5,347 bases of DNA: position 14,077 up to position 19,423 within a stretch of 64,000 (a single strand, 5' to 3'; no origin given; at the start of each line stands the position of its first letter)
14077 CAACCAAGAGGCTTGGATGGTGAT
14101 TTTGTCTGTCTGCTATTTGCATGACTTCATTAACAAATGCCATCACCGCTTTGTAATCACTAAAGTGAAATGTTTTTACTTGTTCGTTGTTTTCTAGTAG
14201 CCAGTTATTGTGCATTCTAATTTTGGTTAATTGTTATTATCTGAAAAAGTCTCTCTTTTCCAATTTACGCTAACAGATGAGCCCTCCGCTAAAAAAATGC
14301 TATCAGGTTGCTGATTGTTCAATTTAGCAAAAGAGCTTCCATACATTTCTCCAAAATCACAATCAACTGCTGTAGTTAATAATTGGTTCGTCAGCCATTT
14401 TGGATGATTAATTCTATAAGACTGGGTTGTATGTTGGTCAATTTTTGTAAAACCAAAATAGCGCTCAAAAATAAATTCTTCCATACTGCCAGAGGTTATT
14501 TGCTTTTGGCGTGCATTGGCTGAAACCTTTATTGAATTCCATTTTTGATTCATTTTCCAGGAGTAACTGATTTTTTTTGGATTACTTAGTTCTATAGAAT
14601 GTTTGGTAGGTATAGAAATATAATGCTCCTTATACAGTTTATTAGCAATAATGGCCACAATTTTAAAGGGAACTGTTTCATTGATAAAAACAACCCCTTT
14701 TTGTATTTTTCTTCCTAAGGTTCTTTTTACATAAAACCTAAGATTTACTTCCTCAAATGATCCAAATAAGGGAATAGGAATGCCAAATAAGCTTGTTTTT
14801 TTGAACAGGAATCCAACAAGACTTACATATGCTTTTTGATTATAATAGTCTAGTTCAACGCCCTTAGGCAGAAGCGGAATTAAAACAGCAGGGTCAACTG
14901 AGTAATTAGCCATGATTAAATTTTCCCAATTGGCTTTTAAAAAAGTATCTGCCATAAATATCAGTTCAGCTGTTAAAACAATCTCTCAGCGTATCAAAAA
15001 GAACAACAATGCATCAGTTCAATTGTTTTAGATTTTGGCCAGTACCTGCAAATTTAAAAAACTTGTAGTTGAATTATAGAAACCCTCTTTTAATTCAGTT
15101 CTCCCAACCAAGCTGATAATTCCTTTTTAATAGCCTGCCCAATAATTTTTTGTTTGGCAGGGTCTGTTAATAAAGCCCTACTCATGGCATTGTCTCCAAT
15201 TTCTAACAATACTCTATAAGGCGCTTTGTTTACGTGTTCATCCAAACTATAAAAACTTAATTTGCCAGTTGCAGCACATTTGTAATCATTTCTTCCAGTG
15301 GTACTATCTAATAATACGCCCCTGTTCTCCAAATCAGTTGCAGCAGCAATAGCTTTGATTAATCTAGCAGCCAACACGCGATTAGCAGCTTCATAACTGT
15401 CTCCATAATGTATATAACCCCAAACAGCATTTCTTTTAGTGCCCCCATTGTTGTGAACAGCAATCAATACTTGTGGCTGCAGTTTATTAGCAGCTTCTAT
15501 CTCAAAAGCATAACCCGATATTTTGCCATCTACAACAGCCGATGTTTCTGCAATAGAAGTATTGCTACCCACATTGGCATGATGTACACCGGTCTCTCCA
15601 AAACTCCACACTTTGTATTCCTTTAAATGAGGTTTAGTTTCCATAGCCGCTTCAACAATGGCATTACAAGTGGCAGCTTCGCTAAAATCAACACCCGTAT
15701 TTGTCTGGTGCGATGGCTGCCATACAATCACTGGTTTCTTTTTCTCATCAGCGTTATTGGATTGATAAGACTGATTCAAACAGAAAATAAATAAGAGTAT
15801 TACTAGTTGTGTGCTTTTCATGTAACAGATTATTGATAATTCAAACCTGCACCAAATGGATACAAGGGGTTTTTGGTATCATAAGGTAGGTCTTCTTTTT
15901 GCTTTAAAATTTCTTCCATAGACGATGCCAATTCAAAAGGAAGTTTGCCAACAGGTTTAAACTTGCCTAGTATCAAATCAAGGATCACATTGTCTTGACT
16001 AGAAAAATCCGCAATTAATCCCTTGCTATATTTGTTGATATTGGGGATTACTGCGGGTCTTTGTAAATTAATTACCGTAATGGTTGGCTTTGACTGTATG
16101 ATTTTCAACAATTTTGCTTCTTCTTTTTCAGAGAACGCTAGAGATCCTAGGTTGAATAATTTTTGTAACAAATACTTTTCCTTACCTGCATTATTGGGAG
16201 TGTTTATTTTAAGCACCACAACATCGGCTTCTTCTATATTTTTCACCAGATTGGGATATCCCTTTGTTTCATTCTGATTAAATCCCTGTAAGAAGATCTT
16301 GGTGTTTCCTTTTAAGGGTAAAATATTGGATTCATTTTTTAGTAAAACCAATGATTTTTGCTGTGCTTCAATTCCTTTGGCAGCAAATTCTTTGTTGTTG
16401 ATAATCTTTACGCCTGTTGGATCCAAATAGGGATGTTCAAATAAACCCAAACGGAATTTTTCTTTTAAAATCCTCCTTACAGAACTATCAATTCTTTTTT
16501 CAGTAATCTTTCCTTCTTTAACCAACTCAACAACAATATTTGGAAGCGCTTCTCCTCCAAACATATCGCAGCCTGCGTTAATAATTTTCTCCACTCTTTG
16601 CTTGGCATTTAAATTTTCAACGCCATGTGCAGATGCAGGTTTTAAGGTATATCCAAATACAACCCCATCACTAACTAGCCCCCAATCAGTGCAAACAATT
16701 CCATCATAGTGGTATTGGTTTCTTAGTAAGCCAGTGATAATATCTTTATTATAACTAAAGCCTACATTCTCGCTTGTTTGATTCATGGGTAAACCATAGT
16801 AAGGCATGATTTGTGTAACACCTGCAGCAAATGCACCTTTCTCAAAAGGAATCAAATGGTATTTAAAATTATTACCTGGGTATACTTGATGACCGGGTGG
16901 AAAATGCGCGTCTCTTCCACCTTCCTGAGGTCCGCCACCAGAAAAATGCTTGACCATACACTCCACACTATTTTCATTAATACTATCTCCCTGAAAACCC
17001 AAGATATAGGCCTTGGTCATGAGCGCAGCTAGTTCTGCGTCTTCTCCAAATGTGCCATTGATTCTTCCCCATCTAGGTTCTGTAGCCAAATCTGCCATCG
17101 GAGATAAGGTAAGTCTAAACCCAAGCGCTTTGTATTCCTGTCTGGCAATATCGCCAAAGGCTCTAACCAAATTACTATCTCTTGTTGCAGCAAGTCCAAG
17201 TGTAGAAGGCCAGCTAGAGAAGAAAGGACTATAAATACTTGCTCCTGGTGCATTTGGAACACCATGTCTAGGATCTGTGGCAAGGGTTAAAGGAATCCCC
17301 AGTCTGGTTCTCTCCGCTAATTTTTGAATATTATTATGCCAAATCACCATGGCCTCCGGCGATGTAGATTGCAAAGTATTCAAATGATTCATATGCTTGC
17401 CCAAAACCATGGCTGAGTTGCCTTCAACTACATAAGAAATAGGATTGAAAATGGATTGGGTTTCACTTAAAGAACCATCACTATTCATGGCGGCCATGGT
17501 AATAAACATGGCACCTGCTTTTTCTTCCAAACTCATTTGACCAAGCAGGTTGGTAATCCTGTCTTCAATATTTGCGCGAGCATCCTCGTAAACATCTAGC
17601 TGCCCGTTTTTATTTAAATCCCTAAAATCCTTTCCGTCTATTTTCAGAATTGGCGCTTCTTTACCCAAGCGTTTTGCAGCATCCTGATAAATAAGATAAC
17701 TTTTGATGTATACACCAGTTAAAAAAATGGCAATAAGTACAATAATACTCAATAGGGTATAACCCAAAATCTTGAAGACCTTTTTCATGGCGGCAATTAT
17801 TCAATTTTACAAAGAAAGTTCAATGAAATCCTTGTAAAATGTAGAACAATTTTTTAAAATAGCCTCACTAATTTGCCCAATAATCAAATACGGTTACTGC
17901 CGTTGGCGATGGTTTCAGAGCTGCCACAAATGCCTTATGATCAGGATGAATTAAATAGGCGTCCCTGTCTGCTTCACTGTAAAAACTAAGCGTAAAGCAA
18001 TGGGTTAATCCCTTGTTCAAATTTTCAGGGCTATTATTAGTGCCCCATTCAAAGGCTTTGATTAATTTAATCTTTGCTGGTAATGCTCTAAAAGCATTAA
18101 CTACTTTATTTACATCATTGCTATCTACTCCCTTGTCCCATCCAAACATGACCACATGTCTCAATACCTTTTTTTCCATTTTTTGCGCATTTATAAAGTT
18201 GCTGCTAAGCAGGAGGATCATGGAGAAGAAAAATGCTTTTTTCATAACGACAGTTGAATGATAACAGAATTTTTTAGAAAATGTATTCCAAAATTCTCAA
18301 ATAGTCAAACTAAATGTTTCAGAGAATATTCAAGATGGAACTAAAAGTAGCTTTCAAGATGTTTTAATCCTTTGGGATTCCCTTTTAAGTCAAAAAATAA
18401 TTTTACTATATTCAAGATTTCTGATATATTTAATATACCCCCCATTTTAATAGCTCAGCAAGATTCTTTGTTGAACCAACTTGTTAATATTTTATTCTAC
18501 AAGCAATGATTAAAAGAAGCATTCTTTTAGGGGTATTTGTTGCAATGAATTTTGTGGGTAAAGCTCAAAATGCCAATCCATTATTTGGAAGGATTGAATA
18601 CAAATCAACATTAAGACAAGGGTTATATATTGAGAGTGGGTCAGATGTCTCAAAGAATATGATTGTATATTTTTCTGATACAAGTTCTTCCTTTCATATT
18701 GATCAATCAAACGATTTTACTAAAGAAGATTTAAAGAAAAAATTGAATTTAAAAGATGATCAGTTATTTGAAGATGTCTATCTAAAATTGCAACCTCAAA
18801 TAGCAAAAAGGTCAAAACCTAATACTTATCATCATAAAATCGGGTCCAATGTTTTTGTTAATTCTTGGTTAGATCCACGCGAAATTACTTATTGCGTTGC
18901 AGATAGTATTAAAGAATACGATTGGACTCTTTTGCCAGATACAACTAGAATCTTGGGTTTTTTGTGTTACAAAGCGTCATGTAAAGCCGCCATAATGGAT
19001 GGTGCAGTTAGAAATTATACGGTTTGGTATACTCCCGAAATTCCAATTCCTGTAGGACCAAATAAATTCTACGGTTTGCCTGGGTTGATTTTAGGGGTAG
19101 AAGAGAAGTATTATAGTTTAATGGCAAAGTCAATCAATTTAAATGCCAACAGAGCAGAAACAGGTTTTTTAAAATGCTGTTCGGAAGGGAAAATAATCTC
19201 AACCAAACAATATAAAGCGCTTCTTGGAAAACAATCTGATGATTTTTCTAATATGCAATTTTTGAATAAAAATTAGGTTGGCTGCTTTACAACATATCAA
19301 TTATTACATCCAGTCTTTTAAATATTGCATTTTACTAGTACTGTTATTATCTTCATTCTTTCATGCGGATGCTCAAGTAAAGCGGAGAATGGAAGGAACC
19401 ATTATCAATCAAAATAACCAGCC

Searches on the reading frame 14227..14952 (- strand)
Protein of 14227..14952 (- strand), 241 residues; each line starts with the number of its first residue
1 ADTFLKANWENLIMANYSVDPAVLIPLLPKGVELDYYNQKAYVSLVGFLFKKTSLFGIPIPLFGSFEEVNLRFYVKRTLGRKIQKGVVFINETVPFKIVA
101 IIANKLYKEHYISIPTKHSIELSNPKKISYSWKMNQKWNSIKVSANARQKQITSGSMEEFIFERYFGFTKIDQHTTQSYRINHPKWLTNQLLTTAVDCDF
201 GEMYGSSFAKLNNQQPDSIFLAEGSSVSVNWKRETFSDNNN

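Call 57: search_protein_families(library=pfam, proteins=[window:14227-14952:-], max_evalue=0.00001)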
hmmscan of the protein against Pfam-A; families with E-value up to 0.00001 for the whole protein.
window:14227-14952:- (241 aa): 1 family
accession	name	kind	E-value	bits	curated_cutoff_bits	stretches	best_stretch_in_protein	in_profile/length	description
PF09844.14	DUF2071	-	2e-50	171.8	27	1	7-225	2-211/212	Uncharacterized conserved protein (COG2071)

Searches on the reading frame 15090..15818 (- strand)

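Call 57: search_protein_families(library=pfam, proteins=[window:15090-15818:-], max_evalue=0.00001)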
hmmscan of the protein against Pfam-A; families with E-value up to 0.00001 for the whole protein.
window:15090-15818:- (242 aa): 1 family
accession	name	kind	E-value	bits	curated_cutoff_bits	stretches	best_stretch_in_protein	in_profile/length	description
PF01520.23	Amidase_3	-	1.5e-07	32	27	1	107-233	60-171/174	N-acetylmuramoyl-L-alanine amidase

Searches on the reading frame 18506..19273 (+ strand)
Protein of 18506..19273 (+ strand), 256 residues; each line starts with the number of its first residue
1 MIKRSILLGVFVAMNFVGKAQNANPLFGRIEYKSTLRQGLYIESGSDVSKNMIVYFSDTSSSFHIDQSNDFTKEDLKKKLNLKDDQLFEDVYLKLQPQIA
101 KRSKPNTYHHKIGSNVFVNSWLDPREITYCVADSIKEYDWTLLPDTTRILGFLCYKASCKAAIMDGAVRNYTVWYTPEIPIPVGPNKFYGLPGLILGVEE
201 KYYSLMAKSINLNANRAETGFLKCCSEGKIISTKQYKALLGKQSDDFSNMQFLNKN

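Call 57: search_protein_families(library=pfam, proteins=[window:18506-19273:+], max_evalue=0.00001)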
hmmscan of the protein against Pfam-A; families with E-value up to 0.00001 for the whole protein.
window:18506-19273:+ (256 aa): 2 families
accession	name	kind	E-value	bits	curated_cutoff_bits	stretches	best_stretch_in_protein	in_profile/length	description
PF09697.16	Porph_ging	-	7.3e-11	42.9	25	1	171-196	55-80/81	Protein of unknown function (Porph_ging)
PF22252.2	PNGase_F-II_N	-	7.7e-06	26.1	27.6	0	125-199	65-134/173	N-glycanase peptide, N-terminal domain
